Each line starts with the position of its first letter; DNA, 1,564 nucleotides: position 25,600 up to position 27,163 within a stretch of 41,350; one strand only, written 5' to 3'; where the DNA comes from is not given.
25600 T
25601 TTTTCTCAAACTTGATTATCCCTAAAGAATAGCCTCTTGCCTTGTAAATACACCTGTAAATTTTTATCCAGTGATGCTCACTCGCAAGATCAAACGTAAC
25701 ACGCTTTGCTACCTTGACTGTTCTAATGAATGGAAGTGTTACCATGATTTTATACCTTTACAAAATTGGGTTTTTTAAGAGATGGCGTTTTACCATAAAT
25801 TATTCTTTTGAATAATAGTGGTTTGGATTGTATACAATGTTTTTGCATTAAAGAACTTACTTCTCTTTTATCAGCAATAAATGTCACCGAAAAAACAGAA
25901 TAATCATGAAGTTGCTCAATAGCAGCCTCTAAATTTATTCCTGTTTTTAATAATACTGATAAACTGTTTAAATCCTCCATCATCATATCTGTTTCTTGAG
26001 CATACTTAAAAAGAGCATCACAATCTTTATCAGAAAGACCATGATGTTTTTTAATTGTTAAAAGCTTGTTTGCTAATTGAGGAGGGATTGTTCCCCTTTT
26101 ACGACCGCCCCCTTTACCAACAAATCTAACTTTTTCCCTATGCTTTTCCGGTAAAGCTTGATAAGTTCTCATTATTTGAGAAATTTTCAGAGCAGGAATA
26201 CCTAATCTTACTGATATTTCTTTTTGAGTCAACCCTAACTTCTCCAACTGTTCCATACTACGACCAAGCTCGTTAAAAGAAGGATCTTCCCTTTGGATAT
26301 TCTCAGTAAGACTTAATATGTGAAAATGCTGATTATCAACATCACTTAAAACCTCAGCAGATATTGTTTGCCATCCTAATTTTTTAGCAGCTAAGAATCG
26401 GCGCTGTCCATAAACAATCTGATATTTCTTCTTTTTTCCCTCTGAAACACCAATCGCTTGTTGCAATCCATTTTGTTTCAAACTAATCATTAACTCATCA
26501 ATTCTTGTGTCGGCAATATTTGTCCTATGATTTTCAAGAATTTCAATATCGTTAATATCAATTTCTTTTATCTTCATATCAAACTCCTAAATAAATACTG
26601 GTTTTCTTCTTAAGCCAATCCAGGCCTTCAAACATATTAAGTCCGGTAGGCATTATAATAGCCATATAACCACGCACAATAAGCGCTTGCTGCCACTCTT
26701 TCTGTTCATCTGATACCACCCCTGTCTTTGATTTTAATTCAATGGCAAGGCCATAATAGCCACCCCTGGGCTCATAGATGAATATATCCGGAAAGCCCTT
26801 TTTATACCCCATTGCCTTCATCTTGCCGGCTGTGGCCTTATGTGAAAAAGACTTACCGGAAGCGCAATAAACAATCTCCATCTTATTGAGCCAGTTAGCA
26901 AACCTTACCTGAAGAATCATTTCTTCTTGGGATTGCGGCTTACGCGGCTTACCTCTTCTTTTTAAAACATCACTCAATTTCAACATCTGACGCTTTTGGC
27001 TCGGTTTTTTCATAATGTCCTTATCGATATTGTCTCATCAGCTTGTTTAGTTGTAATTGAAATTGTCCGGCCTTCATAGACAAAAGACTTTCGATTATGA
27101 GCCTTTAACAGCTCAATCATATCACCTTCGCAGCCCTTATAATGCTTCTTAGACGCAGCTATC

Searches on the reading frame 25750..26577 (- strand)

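Call 8: search_protein_families(library=pfam, max_evalue=1, proteins=[window:25750-26577:-])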
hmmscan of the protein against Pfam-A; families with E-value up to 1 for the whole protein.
window:25750-26577:- (275 aa): 5 families
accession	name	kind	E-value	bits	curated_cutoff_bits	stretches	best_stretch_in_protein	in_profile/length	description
PF02195.25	ParB_N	-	8.3e-15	55.1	26.3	1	2-95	2-95/95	ParB N-terminal domain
PF04545.22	Sigma70_r4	-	0.0081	16.1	24.1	1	115-137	20-42/50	Sigma-70, region 4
PF11212.13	DUF2999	-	0.087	13.6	25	0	11-39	5-31/82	Protein of unknown function (DUF2999)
PF01381.28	HTH_3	-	0.087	13.3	23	1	109-130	3-24/55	Helix-turn-helix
PF01978.25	TrmB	-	0.13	12.6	25.6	0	113-137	20-44/68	Sugar-specific transcriptional regulator TrmB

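Call 9: search_protein_families(library=phrogs, max_evalue=1, proteins=[window:25750-26577:-])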
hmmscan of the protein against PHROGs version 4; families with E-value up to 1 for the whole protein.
window:25750-26577:- (275 aa): 28 families (the best 25 are shown)
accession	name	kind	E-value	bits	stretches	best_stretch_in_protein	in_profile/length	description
phrog_4715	-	DNA, RNA and nucleotide metabolism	9.2e-22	78.2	1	2-150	146-313/630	ParB-like partition protein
phrog_3264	-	DNA, RNA and nucleotide metabolism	1.2e-21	78.8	1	2-138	48-184/337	ParB-like partition protein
phrog_6218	-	DNA, RNA and nucleotide metabolism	3.5e-18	67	1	15-132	18-135/506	ParB-like partition protein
phrog_3951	-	unknown function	3.9e-13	50.6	1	2-146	17-170/301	-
phrog_8071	-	DNA, RNA and nucleotide metabolism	1.9e-12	48.1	1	9-103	10-103/389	ParB-like partition protein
phrog_12047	-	DNA, RNA and nucleotide metabolism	4.3e-12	47.2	1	6-113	3-104/301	ParB-like partition nuclease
phrog_940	-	DNA, RNA and nucleotide metabolism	6.4e-11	43.1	1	1-120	4-121/388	nuclease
phrog_620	-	DNA, RNA and nucleotide metabolism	7.1e-10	40.3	1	1-93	7-95/217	ParB-like partition protein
phrog_1033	-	DNA, RNA and nucleotide metabolism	1.9e-08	35.5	1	14-134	46-171/334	ParB-like partition protein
phrog_18056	-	DNA, RNA and nucleotide metabolism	2.6e-08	34.2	1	1-144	1-124/387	ParB-like partition nuclease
phrog_723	-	DNA, RNA and nucleotide metabolism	4.8e-07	30.8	1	20-94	27-103/223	ParB-like partition protein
phrog_498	-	other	3e-06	27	1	1-94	33-124/633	DNA methyltransferase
phrog_15982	-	unknown function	0.0004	20.5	1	3-66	26-91/453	-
phrog_16545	-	DNA, RNA and nucleotide metabolism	0.0016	19.7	1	4-97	2-95/154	ParB-like partition protein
phrog_17439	-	unknown function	0.0029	18.1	1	19-97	33-111/240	-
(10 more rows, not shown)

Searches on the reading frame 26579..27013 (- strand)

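Call 8: search_protein_families(library=pfam, max_evalue=1, proteins=[window:26579-27013:-])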
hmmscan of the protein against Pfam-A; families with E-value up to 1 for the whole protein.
window:26579-27013:- (144 aa): 3 families
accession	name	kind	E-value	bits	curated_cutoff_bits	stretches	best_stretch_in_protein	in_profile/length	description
PF08774.17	VRR_NUC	-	2e-09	38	23.8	1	31-119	19-110/116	VRR-NUC domain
PF00581.25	Rhodanese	-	0.069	14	22.2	1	22-81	40-93/102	Rhodanese-like domain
PF17436.7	DUF5415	-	0.11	13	25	1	93-120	32-59/66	Family of unknown function (DUF5415)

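Call 9: search_protein_families(library=phrogs, max_evalue=1, proteins=[window:26579-27013:-])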
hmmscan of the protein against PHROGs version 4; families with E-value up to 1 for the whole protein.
window:26579-27013:- (144 aa): 4 families
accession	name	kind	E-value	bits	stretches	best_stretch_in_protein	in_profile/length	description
phrog_824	-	unknown function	6.3e-27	96.1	1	9-120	50-160/265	-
phrog_5702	-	DNA, RNA and nucleotide metabolism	1.2e-13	51.9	1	68-120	1-52/70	Holliday junction resolvase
phrog_2363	-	unknown function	2.6e-13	51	1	51-120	86-156/192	-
phrog_93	-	DNA, RNA and nucleotide metabolism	0.05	13.2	1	63-114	378-421/613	endonuclease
